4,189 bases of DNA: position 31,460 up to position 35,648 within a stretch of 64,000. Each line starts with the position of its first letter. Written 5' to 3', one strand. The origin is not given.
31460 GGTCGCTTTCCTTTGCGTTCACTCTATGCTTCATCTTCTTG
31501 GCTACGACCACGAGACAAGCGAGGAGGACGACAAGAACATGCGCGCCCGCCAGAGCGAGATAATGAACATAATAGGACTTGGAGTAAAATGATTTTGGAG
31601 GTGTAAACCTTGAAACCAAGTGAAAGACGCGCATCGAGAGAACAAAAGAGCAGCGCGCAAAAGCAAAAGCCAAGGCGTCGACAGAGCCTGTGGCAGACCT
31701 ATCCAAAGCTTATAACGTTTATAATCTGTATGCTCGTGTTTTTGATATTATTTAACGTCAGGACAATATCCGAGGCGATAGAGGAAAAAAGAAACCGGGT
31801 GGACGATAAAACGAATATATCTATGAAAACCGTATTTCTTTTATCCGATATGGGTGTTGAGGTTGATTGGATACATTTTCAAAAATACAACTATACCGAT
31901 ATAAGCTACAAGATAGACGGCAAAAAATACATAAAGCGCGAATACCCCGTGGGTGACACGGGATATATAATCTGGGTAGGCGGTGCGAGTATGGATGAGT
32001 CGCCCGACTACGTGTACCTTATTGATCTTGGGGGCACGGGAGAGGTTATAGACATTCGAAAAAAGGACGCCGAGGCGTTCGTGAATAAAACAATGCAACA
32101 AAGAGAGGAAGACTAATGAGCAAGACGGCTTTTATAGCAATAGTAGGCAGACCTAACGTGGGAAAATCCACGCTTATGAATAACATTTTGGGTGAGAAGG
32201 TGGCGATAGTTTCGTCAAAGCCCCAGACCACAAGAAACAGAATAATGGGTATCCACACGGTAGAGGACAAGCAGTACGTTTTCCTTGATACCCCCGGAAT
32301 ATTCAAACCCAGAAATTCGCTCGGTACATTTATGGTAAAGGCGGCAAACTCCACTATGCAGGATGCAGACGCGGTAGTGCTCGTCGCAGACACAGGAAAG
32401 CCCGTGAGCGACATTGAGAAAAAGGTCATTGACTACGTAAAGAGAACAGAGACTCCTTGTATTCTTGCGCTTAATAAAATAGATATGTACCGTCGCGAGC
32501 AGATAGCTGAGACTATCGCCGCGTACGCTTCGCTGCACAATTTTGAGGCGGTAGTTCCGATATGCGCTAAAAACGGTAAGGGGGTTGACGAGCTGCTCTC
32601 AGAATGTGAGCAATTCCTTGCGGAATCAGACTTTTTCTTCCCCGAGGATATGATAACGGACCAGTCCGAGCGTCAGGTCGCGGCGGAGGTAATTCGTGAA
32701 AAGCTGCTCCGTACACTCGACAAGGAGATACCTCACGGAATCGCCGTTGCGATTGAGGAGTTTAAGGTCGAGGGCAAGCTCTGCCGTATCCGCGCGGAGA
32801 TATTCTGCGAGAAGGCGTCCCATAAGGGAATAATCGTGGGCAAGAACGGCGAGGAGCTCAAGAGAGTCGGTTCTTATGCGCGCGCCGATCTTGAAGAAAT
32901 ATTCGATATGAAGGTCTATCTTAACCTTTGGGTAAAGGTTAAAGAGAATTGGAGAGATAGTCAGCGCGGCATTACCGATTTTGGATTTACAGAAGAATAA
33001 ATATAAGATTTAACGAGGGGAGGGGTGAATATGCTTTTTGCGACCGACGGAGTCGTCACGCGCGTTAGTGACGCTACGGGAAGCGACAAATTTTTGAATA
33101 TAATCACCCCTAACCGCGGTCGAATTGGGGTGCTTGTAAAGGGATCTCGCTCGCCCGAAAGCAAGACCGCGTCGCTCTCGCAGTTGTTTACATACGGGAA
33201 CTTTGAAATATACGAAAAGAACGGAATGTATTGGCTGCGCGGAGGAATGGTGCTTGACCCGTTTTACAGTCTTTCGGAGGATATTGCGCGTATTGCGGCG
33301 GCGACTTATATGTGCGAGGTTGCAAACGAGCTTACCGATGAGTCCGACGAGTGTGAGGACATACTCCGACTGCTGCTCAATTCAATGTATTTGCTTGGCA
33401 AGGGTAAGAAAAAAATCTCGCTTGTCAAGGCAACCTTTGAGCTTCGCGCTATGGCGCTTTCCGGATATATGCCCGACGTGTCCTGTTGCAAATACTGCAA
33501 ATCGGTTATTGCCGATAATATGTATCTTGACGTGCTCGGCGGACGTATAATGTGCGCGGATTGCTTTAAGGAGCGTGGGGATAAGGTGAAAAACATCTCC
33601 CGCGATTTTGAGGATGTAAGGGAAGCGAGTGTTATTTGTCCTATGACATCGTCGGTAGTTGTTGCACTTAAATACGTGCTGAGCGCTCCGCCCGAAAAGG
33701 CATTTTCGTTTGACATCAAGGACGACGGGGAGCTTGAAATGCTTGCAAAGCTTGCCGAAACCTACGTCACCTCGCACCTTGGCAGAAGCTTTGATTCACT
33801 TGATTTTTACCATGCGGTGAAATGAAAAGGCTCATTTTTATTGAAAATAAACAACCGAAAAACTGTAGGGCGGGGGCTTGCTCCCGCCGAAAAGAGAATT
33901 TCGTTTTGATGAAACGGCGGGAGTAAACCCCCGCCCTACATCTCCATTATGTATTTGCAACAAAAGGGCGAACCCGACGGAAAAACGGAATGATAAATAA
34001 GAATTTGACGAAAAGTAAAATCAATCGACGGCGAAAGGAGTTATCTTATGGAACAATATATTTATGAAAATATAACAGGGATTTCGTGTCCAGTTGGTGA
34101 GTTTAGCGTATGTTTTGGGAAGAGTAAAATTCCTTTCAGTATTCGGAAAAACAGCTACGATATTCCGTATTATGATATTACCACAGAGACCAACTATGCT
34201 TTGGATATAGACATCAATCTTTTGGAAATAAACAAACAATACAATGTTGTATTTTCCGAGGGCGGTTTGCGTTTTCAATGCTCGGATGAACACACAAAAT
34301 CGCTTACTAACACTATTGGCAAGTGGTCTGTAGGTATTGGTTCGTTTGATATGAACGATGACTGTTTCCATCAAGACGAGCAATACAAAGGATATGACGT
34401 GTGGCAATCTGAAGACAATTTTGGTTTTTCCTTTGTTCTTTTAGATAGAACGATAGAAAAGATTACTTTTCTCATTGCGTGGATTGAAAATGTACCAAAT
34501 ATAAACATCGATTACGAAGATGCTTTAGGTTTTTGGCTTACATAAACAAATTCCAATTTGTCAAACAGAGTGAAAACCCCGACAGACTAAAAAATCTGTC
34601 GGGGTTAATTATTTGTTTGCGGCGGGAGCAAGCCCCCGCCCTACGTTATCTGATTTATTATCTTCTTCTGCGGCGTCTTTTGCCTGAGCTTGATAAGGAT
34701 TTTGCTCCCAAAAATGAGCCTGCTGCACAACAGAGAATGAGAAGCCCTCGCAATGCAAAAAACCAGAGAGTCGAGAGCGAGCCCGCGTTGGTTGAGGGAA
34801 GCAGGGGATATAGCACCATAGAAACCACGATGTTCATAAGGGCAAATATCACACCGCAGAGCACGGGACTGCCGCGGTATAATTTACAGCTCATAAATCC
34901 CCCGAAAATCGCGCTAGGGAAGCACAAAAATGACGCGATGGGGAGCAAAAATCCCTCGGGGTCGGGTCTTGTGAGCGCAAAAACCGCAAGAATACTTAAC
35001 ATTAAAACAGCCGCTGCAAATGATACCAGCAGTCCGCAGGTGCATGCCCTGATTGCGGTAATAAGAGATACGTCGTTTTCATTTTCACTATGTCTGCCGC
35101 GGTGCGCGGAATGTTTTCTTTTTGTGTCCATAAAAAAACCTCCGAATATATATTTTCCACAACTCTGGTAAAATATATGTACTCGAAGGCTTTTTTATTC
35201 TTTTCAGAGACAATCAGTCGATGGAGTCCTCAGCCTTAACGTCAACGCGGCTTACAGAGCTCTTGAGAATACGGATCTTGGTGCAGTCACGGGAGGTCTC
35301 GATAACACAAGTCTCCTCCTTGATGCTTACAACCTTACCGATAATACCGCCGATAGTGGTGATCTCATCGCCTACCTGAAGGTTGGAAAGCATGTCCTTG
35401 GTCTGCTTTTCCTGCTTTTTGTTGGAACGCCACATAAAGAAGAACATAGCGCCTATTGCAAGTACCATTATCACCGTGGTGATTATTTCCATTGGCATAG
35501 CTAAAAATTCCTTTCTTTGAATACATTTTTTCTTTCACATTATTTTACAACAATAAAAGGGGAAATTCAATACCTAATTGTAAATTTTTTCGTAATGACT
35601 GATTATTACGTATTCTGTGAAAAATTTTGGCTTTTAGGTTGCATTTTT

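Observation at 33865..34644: REP/REPIN-like GTAG-headed palindromes bracket an AT-rich single-gene cassette between recO and yajC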

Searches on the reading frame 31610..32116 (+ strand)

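Call 9: search_protein_families(library=pfam, proteins=[window:31610-32116:+], max_evalue=0.1)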
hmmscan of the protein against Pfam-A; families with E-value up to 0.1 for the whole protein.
window:31610-32116:+ (168 aa): 2 families
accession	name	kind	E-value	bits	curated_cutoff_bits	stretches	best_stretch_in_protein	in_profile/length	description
PF20297.4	MSSS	-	0.00079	19.5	26.8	1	133-158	3-28/42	MutS2 and Smr-associated SH3 domain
PF00001.26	7tm_1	-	0.067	13.1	30.5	1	7-59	182-234/260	7 transmembrane receptor (rhodopsin family)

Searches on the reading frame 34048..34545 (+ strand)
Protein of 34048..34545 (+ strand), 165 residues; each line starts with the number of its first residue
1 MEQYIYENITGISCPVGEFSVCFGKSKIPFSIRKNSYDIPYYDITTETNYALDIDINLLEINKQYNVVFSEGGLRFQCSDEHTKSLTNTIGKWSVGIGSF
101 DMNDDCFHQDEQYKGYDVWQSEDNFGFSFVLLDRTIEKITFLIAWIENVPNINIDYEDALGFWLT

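Call 9: search_protein_families(library=pfam, proteins=[window:34048-34545:+], max_evalue=0.1)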
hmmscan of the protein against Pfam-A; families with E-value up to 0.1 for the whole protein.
window:34048-34545:+ (165 aa): 0 families

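Call 16: search_protein_families(library=ncbifam, proteins=[window:34048-34545:+], max_evalue=10)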
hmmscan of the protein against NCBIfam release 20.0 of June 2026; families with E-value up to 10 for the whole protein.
window:34048-34545:+ (165 aa): 0 families

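Call 20: find_homologous_proteins(query=window:34048-34545:+)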
Query window:34048-34545:+ (165 aa): 74 proteins with E <= 0.001 among 84 candidates.
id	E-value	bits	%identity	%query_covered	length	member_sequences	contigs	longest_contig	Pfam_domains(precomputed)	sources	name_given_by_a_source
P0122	4.2e-109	380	100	100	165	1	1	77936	-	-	-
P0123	1.8e-91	323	87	100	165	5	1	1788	-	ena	-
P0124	3.6e-90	319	85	100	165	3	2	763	-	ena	-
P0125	4.1e-87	309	81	100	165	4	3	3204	-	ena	-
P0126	8.3e-83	295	76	100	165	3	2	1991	-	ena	-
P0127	3.2e-82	293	77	100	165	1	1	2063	-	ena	-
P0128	1.3e-81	291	77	99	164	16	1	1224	-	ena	-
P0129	2.8e-81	290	76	100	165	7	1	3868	-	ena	-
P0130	4.8e-81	289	77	99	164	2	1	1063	-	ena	-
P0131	1.3e-80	288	75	100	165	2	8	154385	-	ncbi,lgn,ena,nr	ncbi:MAG: hypothetical protein IJX97_01090 [Clostridia bacterium]|nr:hypothetical protein [Clostridi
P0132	1.5e-80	287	77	100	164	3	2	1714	-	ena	-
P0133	2.8e-80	287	75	100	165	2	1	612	-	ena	-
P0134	9.7e-80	285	72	100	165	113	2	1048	-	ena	-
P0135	1.3e-79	284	76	99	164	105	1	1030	-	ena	-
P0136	2.1e-79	284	77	100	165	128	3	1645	-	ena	-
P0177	1.7e-64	235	63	100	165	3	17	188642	-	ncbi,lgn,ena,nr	ncbi:MAG: hypothetical protein J6D20_00755 [Clostridia bacterium]|nr:hypothetical protein [Clostridi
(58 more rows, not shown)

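Call 33: find_encoding_contigs(protein=P0131, flank=3000, max_places=4)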
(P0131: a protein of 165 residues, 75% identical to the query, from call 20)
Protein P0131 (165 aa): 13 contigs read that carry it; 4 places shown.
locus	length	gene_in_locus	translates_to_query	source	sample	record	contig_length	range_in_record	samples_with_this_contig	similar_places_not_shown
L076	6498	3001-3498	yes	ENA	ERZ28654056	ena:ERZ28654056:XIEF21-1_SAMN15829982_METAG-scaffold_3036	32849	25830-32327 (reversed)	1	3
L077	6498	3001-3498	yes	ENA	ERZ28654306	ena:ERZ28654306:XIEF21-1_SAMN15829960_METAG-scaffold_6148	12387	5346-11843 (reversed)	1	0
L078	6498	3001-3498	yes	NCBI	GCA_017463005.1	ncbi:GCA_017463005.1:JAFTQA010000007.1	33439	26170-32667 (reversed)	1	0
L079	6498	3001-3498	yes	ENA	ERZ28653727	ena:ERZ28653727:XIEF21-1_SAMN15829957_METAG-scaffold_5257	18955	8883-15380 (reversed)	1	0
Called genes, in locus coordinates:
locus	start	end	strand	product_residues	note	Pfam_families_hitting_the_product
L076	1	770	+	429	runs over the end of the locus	?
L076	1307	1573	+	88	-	-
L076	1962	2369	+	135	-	-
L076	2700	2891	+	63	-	-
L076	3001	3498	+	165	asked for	-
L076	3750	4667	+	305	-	PF12799:LRR_4 (faint)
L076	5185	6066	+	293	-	PF10418:DHODB_Fe-S_bind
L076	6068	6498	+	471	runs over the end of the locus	PF14691:Fer4_20, PF13738:Pyr_redox_3 (faint), PF01262:AlaDh_PNT_C (faint), PF07992:Pyr_redox_2, PF13450:NAD_binding_8 (weak), PF00070:Pyr_redox (weak)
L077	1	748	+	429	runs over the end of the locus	?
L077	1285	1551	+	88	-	-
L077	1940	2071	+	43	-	-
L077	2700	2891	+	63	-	-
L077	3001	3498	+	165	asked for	-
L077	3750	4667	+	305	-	PF12799:LRR_4 (faint)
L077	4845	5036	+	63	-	-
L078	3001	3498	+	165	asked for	-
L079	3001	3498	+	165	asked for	-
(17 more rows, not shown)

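Call 34: find_encoding_contigs(protein=P0177, flank=3000, max_places=4)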
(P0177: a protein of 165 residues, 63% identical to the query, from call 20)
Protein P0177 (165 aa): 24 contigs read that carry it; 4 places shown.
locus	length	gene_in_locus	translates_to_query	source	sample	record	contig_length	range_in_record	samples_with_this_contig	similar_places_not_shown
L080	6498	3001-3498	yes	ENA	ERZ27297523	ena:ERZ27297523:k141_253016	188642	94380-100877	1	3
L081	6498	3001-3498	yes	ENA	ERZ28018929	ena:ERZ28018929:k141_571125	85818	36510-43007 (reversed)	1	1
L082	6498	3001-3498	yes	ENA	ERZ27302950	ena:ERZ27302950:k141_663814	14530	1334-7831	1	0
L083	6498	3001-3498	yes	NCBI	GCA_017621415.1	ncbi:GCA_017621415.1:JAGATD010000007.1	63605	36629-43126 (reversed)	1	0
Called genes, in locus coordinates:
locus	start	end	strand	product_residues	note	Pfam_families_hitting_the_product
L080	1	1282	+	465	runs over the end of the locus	PF00232:Glyco_hydro_1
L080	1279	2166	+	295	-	PF04616:Glyco_hydro_43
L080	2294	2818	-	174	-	PF20122:DUF6512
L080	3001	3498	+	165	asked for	-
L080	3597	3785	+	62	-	-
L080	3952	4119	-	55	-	-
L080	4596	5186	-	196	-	PF12833:HTH_18, PF00165:HTH_AraC (weak)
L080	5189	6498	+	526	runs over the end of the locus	-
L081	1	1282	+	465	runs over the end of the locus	PF00232:Glyco_hydro_1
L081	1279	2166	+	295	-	PF04616:Glyco_hydro_43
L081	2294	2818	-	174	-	PF20122:DUF6512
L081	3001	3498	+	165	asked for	-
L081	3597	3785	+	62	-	-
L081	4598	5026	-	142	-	PF12833:HTH_18, PF00165:HTH_AraC (weak)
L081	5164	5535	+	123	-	-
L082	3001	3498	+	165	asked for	-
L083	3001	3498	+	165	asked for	-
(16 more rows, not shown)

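Call 35: find_encoding_contigs(protein=P0125, flank=3000, max_places=4)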
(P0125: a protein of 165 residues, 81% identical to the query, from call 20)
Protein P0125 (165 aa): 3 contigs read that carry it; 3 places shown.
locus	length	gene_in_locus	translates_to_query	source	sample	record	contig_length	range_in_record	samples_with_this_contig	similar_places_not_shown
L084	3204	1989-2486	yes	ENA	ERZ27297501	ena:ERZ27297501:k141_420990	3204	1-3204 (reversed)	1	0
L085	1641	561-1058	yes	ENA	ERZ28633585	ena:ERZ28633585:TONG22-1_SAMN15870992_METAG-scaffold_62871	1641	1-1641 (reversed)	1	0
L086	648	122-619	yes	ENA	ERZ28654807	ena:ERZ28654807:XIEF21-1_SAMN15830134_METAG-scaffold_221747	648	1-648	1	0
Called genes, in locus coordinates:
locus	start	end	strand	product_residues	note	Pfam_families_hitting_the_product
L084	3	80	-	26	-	?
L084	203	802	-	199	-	PF04199:Cyclase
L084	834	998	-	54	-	-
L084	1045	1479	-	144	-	PF00583:Acetyltransf_1, PF13673:Acetyltransf_10, PF13508:Acetyltransf_7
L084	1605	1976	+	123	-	PF04237:YjbR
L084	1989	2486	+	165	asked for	-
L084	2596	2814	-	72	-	-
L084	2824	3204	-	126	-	?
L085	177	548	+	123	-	PF04237:YjbR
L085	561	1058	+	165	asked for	-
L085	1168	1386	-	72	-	-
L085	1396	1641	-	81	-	?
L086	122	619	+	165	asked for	-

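Call 41: find_encoding_contigs(protein=P0123, flank=3000, max_places=6)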
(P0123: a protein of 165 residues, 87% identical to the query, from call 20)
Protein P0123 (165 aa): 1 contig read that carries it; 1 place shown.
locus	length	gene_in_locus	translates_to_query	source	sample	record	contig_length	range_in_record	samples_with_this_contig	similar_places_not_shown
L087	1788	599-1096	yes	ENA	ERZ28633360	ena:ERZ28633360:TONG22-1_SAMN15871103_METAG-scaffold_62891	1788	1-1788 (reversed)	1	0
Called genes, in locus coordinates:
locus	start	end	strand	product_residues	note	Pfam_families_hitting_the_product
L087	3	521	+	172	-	?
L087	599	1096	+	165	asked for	-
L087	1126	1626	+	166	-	-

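Call 42: find_encoding_contigs(protein=P0129, flank=3000, max_places=6)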
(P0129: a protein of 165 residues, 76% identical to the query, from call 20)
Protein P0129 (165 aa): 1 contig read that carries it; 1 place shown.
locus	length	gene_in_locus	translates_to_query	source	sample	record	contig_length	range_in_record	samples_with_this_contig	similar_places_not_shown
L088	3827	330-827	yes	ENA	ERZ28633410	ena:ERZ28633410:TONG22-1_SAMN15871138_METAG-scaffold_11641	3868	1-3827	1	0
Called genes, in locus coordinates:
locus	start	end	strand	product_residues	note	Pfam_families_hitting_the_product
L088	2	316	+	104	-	?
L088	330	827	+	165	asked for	-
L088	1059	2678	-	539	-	PF03553:Na_H_antiporter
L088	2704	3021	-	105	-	-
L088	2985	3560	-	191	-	PF10688:Imp-YgjV (weak)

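Call 43: find_encoding_contigs(protein=P0122, flank=3000, max_places=6)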
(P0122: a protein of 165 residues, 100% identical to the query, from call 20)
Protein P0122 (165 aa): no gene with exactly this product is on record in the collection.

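Call 56: search_protein_families(library=padloc, proteins=[P0122, L087:3-521:+, L087:1126-1626:+], max_evalue=0.1)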
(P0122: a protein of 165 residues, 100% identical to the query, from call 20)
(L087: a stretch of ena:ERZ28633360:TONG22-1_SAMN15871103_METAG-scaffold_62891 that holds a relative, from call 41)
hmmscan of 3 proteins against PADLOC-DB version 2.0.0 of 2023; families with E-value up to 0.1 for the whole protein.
P0122 (165 aa): 0 families

L087:3-521:+ (172 aa): 0 families

L087:1126-1626:+ (166 aa): 0 families

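Call 57: search_protein_families(library=pfam, proteins=[L087:3-521:+, L087:1126-1626:+, L088:2-316:+, L076:3750-4667:+, L076:2700-2891:+], max_evalue=0.1)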
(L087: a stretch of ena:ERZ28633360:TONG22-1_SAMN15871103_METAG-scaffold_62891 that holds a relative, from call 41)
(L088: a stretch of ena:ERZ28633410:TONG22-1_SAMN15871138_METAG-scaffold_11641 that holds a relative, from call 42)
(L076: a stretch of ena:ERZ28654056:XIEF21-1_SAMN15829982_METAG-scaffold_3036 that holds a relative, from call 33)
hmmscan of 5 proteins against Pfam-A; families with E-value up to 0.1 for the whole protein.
L087:3-521:+ (172 aa): 0 families

L087:1126-1626:+ (166 aa): 0 families

L088:2-316:+ (104 aa): 2 families
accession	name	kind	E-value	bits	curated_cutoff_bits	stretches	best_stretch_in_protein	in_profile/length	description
PF12833.13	HTH_18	-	1.8e-19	70.2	33.6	1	29-103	2-77/80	Helix-turn-helix domain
PF00165.29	HTH_AraC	-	9.6e-13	48.4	26.6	2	26-56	12-42/42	Bacterial regulatory helix-turn-helix proteins, AraC family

L076:3750-4667:+ (305 aa): 5 families
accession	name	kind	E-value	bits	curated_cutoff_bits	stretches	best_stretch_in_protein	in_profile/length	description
PF12799.13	LRR_4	-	1.3e-07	32.1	27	1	228-266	5-42/44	Leucine Rich repeats (2 copies)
PF25019.1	LRR_R13L1-DRL21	-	0.0034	17.7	27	0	244-276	91-123/127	R13L1/DRL21 LRRs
PF24758.1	LRR_At5g56370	-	0.01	16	27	0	154-198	31-78/227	FBD-associated F-box protein At5g56370, LRR repeats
PF07723.19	LRR_2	-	0.046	14.8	20.9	0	183-201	2-20/26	Leucine Rich Repeat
PF25013.1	LRR_Zer-1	-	0.053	14.1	27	0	85-127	3-43/137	Zer-1-like, Leucine-rich repeats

L076:2700-2891:+ (63 aa): 0 families

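Call 65: predict_structure(alignment_id=A6)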
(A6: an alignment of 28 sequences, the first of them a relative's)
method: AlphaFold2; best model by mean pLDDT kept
length: 165 residues; sequences in the alignment: 28
mean_pLDDT: 92.8   pTM: 0.89
mean pLDDT of the five models: 92.8, 92.2, 91.7, 89.4, 88.9
residues with pLDDT >= 90: 127; 70-90: 31; 50-70: 7; < 50: 0
segments of 3 or more residues with pLDDT < 50: none
pLDDT, mean of each block of 10 residues (from residue 1): 89 98 97 90 88 98 98 95 95 97 74 90 96 96 94 90 94
secondary structure, 60 per line:
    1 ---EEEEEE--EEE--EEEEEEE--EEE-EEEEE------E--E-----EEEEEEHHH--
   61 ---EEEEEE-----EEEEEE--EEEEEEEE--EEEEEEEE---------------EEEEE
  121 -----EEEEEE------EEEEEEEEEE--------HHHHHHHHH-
elements in order: E4-9 E12-14 E17-23 E26-28 E30-34 E50-55 E64-69 E75-80 E83-90 E93-100 E116-120 E126-131 E138-147 H156-164

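Call 68: fold_search(model_id=the predicted structure, library=pdb)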
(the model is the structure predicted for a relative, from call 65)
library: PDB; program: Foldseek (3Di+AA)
matches with E <= 10: 636; with E <= 0.001: 0
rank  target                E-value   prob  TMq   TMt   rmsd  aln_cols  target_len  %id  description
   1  5mkc_D                3.2e-01  0.06  0.18  0.16  15.5       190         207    8  Crystal structure of the RrgA Jo.In complex (released 2017-03-15)
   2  7vt9_A                3.5e-01  0.25  0.18  0.06  13.5        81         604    9  CRYSTAL STRUCTURE AT 3.4 ANGSTROMS RESOLUTION OF Maltodextrin glucosidase, MalZ, FROM Escherichia coli (released 2022-10-26)
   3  6l6m_A                3.9e-01  0.06  0.15  0.21  14.4       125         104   12  HSP18.5 from E. histolytica (released 2020-11-04)
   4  5mkc_A                4.8e-01  0.05  0.17  0.15  15.7       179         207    8  Crystal structure of the RrgA Jo.In complex (released 2017-03-15)
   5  2oyz                  5.1e-01  0.16  0.18  0.29  10.5       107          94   10  Crystal structure of unknown function protein VPA0057 from Vibrio parahaemolyticus (targeted domain 2-94) (released 2007-03-20)
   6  6c72_A                5.1e-01  0.14  0.24  0.09  13.3       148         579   11  Crystal structure of a tailspike protein gp49 from Acinetobacter baumannii bacteriophage Fri1, a capsular polysacchari (released 2019-01-23)
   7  6jow_A                5.1e-01  0.03  0.14  0.05  15.3       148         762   14  Exo-beta-D-glucosaminidase from Pyrococcus furiosus (released 2020-03-25)
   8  7bjt_A                6.3e-01  0.05  0.18  0.06  16.2       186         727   10  Structure-function analysis of a new PL17 oligoalginate lyase from the marine bacterium Zobellia galactanivorans DsijT (released 2021-07-14)
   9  5gsm_A                6.3e-01  0.05  0.14  0.05  13.7       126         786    7  Glycoside hydrolase B with product (released 2017-02-01)
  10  7czp_C                6.3e-01  0.04  0.16  0.05  14.7       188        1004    9  S protein of SARS-CoV-2 in complex bound with P2B-1A1 (released 2021-03-10)
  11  5y82_A                7.0e-01  0.03  0.15  0.13  17.6       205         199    7  Crystal structure of the periplasmic domain of the Thermotoga maritima YidC (released 2018-07-11)
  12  5dz8_B                7.4e-01  0.02  0.12  0.13  21.8       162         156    7  Streptococcus agalactiae AgI/II polypeptide BspA variable (V) domain (released 2016-06-22)
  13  3wiq_A                7.8e-01  0.21  0.37  0.11   8.0       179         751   11  Crystal structure of kojibiose phosphorylase complexed with kojibiose (released 2014-02-05)
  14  3act_A                8.7e-01  0.15  0.32  0.09  12.7       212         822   13  Crystal Structure of Cellvibrio gilvus Cellobiose Phosphorylase Histidine mutant (released 2010-12-22)
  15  8wem_C                8.7e-01  0.06  0.17  0.10  13.4       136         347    5  Bacteroides fragilis toxin 1 (released 2024-09-25)
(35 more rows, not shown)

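Call 72: fold_search(model_id=the predicted structure, library=viral)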
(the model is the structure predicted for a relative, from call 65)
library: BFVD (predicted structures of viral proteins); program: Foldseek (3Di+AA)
matches with E <= 10: 561; with E <= 0.001: 0
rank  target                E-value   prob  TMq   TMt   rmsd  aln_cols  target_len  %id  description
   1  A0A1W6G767            1.1e-02  0.33  0.19  0.15  16.8       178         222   11  U79 [Human betaherpesvirus 6]
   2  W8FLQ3                3.6e-02  0.18  0.19  0.11  17.3       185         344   12  U79 [Human betaherpesvirus 6A]
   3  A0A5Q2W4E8            3.8e-02  0.21  0.23  0.08  15.1       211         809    8  (no name in the UniProt tables at hand)
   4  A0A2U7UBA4            1.1e-01  0.14  0.18  0.12  12.7       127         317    9  Collagen triple helix incomplete domain containing protein [Pandoravirus neocaledonia]
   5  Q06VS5                1.1e-01  0.04  0.11  0.05  20.4       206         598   10  (no name in the UniProt tables at hand)
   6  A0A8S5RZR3            1.4e-01  0.18  0.24  0.20  26.6       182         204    8  Uncharacterized protein [Myoviridae sp. ctNQV2]
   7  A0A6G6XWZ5            1.6e-01  0.28  0.28  0.28  13.7       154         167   11  (no name in the UniProt tables at hand)
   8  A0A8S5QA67            1.6e-01  0.15  0.23  0.08  11.8       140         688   11  Uncharacterized protein [Siphoviridae sp. ctdcr45]
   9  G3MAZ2                1.8e-01  0.20  0.23  0.24  15.8       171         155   10  Gp612 [Bacillus phage G]
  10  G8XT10                2.4e-01  0.10  0.18  0.09  15.1       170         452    8  Protein UL112 [Saimiriine betaherpesvirus 4]
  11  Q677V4                3.1e-01  0.28  0.22  0.28  11.7       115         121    6  Uncharacterized protein [lymphocystis disease virus-China]
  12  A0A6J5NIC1            3.1e-01  0.21  0.31  0.21   9.1       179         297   11  Uncharacterized protein [uncultured Caudovirales phage]
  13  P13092                3.8e-01  0.25  0.22  0.08  11.1        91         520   16  Non-structural protein PNS7 [Wound tumor virus]
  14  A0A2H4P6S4            3.8e-01  0.13  0.20  0.24   8.5       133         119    8  Uncharacterized protein [Pseudomonas phage tabernarius]
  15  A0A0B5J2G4            4.0e-01  0.30  0.40  0.28   9.5       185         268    9  Uncharacterized protein [Pandoravirus inopinatum]
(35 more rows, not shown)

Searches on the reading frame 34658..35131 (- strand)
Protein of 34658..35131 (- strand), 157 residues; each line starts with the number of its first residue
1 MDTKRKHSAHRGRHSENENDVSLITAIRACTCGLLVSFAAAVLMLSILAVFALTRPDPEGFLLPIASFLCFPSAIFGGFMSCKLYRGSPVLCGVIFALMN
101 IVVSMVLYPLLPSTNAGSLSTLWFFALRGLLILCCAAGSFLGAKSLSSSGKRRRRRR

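Call 9: search_protein_families(library=pfam, proteins=[window:34658-35131:-], max_evalue=0.1)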
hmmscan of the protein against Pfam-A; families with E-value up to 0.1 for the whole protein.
window:34658-35131:- (157 aa): 1 family
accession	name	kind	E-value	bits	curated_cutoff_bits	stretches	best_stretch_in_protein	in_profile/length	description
PF12670.12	DUF3792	-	4.7e-06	27.2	31.3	1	28-142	3-115/115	Protein of unknown function (DUF3792)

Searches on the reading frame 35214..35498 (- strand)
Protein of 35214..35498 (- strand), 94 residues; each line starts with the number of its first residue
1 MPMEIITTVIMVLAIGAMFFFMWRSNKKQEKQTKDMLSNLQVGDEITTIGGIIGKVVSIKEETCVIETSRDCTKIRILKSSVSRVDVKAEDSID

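Call 9: search_protein_families(library=pfam, proteins=[window:35214-35498:-], max_evalue=0.1)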
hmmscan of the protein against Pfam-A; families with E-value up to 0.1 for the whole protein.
window:35214-35498:- (94 aa): 7 families
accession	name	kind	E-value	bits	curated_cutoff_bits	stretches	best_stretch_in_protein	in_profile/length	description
PF02699.20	YajC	-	4e-25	87.9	28.2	1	8-83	3-77/78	Preprotein translocase subunit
PF20130.4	DUF6520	-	0.02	15.7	25.4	1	5-73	7-61/83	Family of unknown function (DUF6520)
PF14068.11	YuiB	-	0.032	15.3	27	1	3-58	30-86/101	Putative membrane protein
PF17290.8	Arena_ncap_C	-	0.035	13.9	27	1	19-90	50-120/181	Arenavirus nucleocapsid C-terminal domain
PF07666.16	MpPF26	-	0.049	14.1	37.2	1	7-59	16-69/75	M penetrans paralogue family 26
PF09933.14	DUF2165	-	0.049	14.1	24.9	1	3-31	109-139/157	Predicted small integral membrane protein (DUF2165)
PF05094.17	LEF-9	-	0.098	11.6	27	0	7-84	10-88/493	Late expression factor 9 (LEF-9)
